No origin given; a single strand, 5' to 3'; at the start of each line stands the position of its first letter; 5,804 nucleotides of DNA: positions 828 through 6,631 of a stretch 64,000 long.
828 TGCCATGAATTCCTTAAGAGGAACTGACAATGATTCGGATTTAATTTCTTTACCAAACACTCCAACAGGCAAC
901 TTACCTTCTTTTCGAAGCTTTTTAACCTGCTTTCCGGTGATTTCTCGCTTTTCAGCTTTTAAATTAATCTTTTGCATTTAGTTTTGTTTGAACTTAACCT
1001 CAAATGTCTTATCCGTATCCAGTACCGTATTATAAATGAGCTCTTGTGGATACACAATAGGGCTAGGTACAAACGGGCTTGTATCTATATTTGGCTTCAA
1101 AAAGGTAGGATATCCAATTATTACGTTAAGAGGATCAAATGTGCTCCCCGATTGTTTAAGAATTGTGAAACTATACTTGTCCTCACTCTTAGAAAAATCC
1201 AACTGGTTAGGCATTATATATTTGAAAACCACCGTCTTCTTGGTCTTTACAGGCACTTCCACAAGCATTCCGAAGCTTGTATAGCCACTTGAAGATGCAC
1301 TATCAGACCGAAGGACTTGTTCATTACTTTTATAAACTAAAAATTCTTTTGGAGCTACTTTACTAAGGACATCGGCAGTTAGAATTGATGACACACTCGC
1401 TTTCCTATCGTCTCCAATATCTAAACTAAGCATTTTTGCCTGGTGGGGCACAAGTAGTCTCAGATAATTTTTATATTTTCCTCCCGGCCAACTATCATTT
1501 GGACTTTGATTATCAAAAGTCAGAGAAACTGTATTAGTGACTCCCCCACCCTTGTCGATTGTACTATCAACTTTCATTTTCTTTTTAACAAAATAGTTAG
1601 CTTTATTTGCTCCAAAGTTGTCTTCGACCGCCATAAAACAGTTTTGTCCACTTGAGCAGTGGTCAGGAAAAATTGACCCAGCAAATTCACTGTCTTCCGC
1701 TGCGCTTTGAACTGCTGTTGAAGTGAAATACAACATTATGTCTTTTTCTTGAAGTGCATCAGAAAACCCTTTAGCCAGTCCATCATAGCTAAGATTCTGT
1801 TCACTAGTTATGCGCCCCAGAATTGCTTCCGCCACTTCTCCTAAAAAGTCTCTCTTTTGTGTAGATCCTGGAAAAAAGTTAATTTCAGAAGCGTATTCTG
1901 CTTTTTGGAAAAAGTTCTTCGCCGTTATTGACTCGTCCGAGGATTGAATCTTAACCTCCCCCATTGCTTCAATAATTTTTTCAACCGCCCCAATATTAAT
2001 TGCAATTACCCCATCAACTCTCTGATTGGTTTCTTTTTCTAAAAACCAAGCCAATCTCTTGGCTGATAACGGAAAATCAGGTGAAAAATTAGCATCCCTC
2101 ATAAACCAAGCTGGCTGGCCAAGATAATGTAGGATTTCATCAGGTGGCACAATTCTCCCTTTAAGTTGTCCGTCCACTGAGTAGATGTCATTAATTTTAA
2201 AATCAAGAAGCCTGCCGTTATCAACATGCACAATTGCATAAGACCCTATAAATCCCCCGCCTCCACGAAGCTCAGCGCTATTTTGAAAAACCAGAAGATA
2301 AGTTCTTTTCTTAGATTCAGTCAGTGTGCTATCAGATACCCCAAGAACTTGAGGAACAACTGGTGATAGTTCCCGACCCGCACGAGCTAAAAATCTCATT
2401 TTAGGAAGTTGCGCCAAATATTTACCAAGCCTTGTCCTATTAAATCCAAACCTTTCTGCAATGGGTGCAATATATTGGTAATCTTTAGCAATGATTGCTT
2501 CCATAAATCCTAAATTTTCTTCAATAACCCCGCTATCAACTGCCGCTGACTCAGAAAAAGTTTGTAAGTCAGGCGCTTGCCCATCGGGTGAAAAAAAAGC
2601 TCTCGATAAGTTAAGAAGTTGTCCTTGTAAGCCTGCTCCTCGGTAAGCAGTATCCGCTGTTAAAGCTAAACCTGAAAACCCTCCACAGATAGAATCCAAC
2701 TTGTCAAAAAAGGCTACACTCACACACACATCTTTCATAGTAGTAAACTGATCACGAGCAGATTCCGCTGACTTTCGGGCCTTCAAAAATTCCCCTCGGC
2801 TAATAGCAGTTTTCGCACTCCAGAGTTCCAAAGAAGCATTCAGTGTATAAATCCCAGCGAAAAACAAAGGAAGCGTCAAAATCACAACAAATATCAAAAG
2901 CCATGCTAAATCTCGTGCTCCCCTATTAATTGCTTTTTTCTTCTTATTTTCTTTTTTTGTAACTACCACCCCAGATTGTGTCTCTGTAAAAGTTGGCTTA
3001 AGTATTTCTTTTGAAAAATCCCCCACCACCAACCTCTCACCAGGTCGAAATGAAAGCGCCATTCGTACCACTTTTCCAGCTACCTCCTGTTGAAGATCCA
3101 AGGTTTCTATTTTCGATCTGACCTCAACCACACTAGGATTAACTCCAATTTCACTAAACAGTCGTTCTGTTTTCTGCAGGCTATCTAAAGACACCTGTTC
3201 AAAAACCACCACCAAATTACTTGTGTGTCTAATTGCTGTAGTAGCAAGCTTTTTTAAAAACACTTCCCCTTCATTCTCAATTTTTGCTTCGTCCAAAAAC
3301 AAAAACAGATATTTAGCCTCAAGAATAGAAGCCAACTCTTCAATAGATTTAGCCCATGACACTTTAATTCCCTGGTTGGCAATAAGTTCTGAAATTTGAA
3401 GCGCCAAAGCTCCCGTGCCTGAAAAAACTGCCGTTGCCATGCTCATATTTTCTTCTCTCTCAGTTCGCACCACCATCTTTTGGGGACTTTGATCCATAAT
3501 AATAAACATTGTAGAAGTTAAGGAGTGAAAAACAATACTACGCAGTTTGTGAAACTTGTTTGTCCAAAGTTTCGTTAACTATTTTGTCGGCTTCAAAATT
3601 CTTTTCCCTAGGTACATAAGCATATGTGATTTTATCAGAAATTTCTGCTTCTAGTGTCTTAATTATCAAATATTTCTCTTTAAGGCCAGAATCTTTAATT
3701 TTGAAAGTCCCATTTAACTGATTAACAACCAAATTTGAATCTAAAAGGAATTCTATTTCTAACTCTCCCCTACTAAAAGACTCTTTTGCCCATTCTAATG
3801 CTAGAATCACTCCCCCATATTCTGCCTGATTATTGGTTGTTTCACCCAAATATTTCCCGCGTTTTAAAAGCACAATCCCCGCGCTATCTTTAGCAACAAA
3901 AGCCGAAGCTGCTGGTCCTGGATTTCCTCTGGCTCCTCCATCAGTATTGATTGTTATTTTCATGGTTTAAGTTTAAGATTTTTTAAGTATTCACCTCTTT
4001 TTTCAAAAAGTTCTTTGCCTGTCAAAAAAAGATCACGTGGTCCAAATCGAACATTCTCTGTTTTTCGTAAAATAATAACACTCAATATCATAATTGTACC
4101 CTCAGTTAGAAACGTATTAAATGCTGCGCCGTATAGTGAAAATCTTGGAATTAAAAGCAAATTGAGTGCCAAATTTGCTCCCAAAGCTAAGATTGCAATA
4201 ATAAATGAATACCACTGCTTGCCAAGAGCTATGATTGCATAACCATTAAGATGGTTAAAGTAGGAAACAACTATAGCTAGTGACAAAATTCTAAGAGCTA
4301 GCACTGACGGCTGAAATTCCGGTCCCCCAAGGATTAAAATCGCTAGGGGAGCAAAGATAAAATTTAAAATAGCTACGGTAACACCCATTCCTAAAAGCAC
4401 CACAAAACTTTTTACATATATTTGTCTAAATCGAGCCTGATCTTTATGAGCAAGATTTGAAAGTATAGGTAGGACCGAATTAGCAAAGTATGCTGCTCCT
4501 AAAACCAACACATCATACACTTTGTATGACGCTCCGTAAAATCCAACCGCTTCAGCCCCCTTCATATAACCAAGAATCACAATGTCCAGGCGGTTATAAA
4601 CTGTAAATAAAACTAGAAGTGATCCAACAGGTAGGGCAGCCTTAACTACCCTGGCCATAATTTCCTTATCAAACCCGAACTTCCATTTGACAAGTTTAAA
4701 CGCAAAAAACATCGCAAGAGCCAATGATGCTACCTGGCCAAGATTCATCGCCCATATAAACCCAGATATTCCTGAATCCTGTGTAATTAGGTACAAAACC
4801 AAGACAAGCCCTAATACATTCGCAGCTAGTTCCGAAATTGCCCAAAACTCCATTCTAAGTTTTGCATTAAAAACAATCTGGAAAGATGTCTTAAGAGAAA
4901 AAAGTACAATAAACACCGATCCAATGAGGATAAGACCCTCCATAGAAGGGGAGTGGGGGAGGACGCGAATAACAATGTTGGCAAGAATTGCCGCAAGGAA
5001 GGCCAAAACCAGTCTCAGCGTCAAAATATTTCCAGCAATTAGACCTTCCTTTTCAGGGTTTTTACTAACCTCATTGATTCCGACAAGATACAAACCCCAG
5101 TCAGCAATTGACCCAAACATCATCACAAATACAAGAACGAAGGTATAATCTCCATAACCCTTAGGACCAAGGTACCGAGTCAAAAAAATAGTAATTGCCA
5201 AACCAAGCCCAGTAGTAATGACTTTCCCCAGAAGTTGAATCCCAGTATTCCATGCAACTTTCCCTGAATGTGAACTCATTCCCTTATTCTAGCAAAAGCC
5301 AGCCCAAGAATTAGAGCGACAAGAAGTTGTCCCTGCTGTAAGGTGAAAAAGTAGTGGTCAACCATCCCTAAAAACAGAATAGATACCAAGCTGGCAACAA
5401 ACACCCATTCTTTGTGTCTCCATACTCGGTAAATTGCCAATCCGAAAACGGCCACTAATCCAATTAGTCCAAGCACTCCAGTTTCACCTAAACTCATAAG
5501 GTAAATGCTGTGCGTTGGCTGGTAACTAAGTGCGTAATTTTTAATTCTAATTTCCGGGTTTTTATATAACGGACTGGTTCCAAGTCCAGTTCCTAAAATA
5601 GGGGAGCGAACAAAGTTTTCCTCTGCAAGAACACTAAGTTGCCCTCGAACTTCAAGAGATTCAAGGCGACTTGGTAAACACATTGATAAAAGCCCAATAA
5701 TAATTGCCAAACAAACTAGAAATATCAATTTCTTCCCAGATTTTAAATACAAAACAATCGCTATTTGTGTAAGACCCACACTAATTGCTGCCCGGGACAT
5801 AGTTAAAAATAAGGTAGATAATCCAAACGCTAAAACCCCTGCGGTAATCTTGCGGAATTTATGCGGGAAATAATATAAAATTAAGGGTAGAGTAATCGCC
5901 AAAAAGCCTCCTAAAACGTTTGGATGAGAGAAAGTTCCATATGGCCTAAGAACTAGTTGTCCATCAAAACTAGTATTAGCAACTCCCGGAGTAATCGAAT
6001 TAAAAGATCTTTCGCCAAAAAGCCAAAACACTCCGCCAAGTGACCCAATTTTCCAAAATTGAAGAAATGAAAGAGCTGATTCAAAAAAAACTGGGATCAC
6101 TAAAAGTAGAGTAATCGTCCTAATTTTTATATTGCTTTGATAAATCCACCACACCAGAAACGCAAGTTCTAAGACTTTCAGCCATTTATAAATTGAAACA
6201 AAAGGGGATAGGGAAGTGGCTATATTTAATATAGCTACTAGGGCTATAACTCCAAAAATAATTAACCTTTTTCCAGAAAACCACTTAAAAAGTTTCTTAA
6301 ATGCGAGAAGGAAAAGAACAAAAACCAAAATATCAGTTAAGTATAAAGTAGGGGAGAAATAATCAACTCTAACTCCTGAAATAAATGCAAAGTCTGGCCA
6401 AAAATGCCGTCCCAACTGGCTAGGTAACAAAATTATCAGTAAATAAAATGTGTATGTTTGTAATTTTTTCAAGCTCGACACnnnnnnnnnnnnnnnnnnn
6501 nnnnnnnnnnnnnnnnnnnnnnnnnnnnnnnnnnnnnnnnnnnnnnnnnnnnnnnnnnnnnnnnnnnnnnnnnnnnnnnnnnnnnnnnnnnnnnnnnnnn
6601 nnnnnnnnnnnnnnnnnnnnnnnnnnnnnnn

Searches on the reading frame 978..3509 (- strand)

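Call 63: search_protein_families(library=pfam, proteins=[window:978-3509:-], max_evalue=0.001)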
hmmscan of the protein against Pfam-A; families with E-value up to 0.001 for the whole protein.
window:978-3509:- (843 aa): 1 family
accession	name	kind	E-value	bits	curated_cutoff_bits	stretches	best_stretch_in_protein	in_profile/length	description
PF13196.11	DUF4012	-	3.5e-29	102.6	28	1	401-536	3-138/144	Protein of unknown function (DUF4012)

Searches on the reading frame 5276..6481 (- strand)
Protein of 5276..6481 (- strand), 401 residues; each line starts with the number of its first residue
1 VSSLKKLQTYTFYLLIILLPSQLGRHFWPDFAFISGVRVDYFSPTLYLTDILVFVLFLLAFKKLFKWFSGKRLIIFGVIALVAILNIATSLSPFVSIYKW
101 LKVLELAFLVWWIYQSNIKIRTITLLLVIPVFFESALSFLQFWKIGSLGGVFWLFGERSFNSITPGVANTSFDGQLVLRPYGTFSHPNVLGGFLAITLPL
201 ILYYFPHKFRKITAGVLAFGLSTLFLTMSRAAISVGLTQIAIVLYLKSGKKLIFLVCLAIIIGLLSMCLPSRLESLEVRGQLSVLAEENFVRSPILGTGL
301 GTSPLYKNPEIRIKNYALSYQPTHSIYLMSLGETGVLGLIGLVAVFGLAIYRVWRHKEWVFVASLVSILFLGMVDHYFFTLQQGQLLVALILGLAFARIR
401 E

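Call 3: search_protein_families(library=pfam, proteins=[window:5276-6481:-], max_evalue=1)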
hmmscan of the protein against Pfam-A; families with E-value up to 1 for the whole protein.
window:5276-6481:- (401 aa): 1 family
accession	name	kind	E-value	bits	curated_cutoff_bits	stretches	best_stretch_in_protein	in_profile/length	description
PF04932.20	Wzy_C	-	3e-05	24.3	31.7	1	216-342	2-148/149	O-Antigen ligase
